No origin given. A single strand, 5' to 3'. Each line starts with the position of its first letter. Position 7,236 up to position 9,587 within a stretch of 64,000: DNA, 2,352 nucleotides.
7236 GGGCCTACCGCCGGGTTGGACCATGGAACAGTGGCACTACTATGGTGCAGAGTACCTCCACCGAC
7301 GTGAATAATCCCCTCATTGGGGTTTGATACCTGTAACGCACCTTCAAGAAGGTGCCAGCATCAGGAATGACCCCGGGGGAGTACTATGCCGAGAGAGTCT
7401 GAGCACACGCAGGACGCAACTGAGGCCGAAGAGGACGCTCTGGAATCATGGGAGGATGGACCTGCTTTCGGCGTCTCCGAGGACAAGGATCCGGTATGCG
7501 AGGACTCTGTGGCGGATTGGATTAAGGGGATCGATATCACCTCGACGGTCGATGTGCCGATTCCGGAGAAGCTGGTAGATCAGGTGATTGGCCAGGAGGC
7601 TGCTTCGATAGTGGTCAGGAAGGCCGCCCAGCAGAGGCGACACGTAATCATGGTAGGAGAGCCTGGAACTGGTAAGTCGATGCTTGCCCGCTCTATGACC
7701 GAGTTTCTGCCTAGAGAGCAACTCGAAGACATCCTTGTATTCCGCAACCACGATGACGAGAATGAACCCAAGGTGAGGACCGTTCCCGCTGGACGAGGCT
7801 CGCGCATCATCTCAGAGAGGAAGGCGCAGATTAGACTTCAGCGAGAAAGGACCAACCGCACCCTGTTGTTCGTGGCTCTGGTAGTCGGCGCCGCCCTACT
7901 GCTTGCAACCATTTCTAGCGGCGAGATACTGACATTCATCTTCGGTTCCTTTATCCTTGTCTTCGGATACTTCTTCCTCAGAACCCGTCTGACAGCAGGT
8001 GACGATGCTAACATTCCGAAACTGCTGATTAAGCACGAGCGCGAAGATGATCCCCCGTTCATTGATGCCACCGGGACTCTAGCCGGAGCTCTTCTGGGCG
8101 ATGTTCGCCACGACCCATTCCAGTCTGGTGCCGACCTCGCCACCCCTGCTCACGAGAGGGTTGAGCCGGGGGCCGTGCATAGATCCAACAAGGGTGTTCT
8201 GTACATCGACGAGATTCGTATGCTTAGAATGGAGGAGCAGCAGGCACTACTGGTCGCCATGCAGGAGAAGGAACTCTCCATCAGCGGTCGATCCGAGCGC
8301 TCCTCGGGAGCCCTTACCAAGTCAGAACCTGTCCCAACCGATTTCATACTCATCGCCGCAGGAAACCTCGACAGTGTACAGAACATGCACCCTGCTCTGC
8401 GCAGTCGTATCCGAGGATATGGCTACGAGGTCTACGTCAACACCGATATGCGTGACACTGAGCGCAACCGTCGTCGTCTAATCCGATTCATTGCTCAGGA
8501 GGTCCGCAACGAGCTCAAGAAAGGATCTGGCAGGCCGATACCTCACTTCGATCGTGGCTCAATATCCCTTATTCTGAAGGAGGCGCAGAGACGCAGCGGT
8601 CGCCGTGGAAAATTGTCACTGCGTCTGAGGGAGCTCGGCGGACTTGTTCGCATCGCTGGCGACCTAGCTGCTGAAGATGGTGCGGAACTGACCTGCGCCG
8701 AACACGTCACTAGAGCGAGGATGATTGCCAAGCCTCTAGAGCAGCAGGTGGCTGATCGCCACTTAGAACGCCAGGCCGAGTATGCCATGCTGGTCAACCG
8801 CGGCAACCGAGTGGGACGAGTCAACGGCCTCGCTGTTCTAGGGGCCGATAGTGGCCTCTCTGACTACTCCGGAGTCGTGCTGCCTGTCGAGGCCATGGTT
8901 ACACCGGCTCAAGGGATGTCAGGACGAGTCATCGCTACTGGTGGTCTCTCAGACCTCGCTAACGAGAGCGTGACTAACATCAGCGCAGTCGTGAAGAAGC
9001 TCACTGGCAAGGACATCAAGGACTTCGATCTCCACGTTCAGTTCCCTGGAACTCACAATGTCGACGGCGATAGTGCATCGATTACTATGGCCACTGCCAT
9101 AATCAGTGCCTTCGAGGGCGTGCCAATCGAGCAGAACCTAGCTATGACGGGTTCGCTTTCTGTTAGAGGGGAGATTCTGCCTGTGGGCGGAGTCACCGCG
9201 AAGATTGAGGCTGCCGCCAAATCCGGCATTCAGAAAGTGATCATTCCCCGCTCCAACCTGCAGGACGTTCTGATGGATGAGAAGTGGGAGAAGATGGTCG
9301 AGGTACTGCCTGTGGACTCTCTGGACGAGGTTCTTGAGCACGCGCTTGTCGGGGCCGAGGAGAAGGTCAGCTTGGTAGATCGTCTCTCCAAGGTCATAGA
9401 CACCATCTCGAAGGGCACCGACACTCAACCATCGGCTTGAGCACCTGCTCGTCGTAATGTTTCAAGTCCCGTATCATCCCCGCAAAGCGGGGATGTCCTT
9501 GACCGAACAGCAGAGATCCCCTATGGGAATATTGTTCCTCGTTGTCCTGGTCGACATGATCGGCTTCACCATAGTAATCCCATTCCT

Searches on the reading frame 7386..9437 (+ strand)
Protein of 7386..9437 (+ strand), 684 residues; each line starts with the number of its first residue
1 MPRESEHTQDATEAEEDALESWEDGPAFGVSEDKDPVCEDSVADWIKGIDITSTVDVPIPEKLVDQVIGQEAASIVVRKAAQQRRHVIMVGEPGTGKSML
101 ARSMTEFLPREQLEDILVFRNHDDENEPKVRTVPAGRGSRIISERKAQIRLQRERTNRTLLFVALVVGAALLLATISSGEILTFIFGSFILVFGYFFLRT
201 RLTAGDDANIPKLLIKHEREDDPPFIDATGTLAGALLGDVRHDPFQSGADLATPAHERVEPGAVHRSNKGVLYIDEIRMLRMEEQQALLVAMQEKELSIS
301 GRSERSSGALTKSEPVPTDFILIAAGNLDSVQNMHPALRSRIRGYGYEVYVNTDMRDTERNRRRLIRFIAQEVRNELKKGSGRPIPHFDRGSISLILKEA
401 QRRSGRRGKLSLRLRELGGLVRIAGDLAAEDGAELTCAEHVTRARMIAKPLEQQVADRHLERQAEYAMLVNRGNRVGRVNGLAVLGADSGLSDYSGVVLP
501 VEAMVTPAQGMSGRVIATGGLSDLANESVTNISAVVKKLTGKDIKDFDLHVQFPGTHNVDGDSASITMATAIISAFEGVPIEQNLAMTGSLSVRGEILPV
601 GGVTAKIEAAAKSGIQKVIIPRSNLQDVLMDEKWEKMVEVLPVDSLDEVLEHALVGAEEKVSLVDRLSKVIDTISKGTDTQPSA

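Call 82: search_protein_families(library=pfam, proteins=[window:7386-9437:+], max_evalue=0.00001)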
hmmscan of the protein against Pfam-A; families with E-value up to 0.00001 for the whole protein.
window:7386-9437:+ (684 aa): 9 families
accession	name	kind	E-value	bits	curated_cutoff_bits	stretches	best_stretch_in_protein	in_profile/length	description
PF05362.19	Lon_C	-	9.7e-34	117.2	21.1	1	471-655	22-204/205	Lon protease (S16) C-terminal proteolytic domain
PF01078.27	Mg_chelatase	-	7.9e-15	55.2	20.3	1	65-117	3-55/207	Magnesium chelatase, subunit ChlI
PF07728.20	AAA_5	-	5.9e-12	46.2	22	0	267-341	65-138/139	AAA domain (dynein-related subfamily)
PF00158.32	Sigma54_activat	-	8e-12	45.6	20.2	0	255-304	81-129/168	Sigma-54 interaction domain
PF00493.29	MCM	-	7.8e-09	35.4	23.3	0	259-300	112-153/224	MCM P-loop domain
PF20436.4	LonB_AAA-LID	-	1.1e-07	32.2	22.4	1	387-444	1-58/65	Archaeal LonB, AAA+ ATPase LID domain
PF13541.12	ChlI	-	1.8e-07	31.5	27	1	526-624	23-121/121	Subunit ChlI of Mg-chelatase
PF00004.35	AAA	-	2.2e-06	28.6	21.2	0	87-106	1-20/131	ATPase family associated with various cellular activities (AAA)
PF13401.12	AAA_22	-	5.3e-06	27.2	27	0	82-121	3-33/130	AAA domain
